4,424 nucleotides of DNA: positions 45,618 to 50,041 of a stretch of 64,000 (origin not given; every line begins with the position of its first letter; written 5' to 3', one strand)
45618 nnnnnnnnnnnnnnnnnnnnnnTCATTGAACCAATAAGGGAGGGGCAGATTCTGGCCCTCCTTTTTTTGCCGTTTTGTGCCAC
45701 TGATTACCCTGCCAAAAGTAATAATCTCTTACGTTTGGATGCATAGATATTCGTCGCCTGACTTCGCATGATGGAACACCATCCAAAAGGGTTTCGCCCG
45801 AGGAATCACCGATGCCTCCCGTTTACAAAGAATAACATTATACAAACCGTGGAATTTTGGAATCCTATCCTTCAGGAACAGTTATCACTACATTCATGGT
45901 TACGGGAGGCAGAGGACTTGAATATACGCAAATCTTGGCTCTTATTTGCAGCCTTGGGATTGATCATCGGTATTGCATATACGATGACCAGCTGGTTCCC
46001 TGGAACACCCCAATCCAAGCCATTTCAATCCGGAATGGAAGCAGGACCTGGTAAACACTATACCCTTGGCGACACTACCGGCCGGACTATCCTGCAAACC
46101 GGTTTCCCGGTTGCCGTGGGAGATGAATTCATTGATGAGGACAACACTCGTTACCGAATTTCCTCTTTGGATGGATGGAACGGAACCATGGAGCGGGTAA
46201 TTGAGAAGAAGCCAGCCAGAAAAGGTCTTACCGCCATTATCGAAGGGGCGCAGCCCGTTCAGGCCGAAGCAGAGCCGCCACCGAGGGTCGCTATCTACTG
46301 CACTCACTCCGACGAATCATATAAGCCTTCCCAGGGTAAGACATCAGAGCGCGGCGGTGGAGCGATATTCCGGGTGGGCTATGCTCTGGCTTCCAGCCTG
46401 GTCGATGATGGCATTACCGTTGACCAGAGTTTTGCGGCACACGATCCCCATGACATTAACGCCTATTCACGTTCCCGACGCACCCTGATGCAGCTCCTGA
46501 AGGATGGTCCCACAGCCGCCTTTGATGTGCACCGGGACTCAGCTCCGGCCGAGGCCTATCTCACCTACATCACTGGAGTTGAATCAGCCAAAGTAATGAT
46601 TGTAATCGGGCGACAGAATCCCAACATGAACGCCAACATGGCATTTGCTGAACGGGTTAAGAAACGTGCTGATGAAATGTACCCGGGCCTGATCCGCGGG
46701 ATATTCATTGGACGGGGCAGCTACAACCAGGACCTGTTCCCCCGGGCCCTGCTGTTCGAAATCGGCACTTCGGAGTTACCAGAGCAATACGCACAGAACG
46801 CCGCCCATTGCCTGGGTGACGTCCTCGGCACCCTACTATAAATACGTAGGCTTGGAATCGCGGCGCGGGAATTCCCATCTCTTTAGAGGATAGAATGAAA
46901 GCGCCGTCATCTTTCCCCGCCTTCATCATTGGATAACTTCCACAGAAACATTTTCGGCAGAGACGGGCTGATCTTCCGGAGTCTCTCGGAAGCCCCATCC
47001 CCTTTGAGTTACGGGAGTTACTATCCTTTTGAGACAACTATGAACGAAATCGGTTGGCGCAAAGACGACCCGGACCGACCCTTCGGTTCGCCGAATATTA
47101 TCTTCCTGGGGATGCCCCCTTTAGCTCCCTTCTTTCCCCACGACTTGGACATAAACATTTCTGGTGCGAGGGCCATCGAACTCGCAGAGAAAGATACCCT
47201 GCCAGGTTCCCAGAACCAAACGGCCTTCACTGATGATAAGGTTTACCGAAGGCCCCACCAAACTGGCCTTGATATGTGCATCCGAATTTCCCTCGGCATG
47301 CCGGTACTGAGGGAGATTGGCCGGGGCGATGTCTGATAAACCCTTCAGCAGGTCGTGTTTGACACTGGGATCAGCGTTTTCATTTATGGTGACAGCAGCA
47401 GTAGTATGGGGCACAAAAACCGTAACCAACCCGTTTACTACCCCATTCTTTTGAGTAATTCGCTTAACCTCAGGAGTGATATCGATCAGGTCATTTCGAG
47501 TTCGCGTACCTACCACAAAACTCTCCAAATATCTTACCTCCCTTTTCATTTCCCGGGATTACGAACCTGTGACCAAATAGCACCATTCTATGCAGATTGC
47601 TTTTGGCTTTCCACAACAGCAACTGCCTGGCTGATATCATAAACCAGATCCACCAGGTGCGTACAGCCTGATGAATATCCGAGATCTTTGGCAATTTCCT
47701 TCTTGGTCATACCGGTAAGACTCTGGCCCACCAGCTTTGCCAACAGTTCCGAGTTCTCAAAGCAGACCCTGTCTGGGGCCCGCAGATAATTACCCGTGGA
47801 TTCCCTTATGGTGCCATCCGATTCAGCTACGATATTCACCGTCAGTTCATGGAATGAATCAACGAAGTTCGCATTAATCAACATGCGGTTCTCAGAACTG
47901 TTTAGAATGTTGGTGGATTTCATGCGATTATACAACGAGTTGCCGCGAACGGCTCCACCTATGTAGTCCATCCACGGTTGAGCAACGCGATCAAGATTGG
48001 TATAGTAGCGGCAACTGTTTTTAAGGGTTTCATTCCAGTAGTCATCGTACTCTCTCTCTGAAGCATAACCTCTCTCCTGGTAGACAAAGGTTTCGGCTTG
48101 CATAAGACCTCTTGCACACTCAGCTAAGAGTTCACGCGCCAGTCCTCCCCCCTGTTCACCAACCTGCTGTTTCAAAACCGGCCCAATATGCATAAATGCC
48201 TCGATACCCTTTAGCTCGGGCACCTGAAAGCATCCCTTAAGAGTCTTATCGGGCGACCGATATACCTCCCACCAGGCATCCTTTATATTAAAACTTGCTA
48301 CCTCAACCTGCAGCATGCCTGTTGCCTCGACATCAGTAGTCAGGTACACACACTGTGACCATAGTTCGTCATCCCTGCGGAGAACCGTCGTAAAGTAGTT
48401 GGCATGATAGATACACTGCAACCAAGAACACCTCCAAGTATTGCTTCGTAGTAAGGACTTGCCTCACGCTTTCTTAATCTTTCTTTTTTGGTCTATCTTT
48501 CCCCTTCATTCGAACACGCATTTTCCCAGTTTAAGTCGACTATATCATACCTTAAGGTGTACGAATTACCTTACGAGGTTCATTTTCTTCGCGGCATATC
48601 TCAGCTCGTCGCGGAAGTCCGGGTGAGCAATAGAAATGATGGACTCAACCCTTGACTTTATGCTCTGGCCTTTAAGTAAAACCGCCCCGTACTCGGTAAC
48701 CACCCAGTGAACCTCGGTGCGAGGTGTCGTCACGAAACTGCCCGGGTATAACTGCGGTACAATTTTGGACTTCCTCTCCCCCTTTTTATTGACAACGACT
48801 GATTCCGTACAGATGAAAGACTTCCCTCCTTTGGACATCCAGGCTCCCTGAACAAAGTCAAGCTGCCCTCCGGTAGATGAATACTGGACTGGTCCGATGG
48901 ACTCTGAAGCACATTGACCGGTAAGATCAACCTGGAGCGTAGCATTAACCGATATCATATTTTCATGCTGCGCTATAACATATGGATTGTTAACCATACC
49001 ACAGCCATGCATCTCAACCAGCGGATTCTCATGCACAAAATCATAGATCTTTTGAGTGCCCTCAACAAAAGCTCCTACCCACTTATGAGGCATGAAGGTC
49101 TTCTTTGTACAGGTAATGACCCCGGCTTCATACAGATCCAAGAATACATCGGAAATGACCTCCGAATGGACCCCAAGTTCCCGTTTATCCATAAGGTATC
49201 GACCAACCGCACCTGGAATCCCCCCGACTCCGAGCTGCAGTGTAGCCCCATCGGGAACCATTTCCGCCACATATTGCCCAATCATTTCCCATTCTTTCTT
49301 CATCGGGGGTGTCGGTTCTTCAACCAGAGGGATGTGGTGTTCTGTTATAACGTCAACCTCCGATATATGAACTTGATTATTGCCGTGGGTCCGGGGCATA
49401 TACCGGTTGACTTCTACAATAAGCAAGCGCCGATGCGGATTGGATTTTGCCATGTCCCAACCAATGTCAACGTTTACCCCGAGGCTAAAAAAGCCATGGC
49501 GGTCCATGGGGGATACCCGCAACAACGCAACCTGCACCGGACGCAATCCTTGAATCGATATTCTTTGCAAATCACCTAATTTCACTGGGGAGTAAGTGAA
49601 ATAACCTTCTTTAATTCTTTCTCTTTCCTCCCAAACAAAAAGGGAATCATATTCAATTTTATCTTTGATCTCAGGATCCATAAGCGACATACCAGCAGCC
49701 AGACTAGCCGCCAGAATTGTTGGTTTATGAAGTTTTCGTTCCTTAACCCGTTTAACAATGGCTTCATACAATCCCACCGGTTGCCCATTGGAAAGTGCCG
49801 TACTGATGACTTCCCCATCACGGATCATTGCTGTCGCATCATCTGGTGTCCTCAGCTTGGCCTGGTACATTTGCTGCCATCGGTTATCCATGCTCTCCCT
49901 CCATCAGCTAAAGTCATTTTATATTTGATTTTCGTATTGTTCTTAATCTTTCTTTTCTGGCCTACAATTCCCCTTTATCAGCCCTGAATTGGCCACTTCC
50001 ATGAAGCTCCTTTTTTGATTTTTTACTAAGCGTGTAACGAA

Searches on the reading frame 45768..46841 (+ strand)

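Call 94: search_protein_families(library=pfam, proteins=[window:45768-46841:+], max_evalue=0.00001)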
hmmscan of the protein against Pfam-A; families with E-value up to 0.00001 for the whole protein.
window:45768-46841:+ (357 aa): 1 family
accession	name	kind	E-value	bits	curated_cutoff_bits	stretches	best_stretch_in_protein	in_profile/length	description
PF07454.18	SpoIIP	-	8.6e-54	183.3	24.4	1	168-353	77-268/269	Stage II sporulation protein P (SpoIIP)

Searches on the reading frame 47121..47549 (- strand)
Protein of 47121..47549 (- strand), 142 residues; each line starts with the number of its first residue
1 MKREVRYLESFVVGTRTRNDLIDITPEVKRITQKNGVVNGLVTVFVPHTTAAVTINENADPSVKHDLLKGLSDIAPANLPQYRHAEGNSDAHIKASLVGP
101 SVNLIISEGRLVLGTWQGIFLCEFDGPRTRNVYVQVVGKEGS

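Call 94: search_protein_families(library=pfam, proteins=[window:47121-47549:-], max_evalue=0.00001)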
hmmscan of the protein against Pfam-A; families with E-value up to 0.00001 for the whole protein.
window:47121-47549:- (142 aa): 1 family
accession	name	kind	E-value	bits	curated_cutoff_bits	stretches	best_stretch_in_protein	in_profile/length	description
PF01894.22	UPF0047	-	4e-45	153.2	27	1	23-136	1-117/117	Uncharacterised protein family UPF0047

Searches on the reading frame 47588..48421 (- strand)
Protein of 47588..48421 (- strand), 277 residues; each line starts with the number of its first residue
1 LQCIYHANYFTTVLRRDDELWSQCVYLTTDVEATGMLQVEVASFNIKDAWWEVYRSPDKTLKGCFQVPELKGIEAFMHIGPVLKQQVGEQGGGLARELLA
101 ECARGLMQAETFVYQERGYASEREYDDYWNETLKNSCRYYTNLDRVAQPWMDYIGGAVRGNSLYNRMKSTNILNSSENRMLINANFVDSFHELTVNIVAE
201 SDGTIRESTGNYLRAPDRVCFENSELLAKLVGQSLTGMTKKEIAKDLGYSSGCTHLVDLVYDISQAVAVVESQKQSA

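Call 94: search_protein_families(library=pfam, proteins=[window:47588-48421:-], max_evalue=0.00001)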
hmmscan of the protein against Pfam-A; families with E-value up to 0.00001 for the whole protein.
window:47588-48421:- (277 aa): 1 family
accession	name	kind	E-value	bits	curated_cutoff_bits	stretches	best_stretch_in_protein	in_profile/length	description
PF11136.13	DUF2889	-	2.1e-11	44.6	25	1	188-266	42-120/123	Protein of unknown function (DUF2889)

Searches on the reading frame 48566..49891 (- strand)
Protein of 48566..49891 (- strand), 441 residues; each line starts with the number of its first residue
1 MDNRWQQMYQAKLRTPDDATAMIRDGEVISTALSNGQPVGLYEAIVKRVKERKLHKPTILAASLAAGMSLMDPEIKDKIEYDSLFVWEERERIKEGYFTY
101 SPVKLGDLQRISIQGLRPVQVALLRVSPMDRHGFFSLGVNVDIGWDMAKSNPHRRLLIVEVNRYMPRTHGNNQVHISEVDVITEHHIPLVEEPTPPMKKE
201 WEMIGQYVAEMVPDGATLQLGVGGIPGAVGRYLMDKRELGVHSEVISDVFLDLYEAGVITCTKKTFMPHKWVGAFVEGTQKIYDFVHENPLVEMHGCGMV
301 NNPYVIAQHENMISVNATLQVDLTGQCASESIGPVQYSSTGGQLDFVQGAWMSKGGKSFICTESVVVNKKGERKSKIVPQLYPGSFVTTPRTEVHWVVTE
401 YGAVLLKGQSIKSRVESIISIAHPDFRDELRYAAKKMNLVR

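Call 94: search_protein_families(library=pfam, proteins=[window:48566-49891:-], max_evalue=0.00001)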
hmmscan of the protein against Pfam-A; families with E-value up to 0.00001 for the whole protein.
window:48566-49891:- (441 aa): 2 families
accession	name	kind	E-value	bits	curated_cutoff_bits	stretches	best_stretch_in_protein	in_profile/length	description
PF13336.12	AcetylCoA_hyd_C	-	3.1e-59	199.7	23.7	1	278-433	1-153/154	Acetyl-CoA hydrolase/transferase C-terminal domain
PF02550.21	AcetylCoA_hydro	-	5.7e-16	59.6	24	1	6-188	2-195/198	Acetyl-CoA hydrolase/transferase N-terminal domain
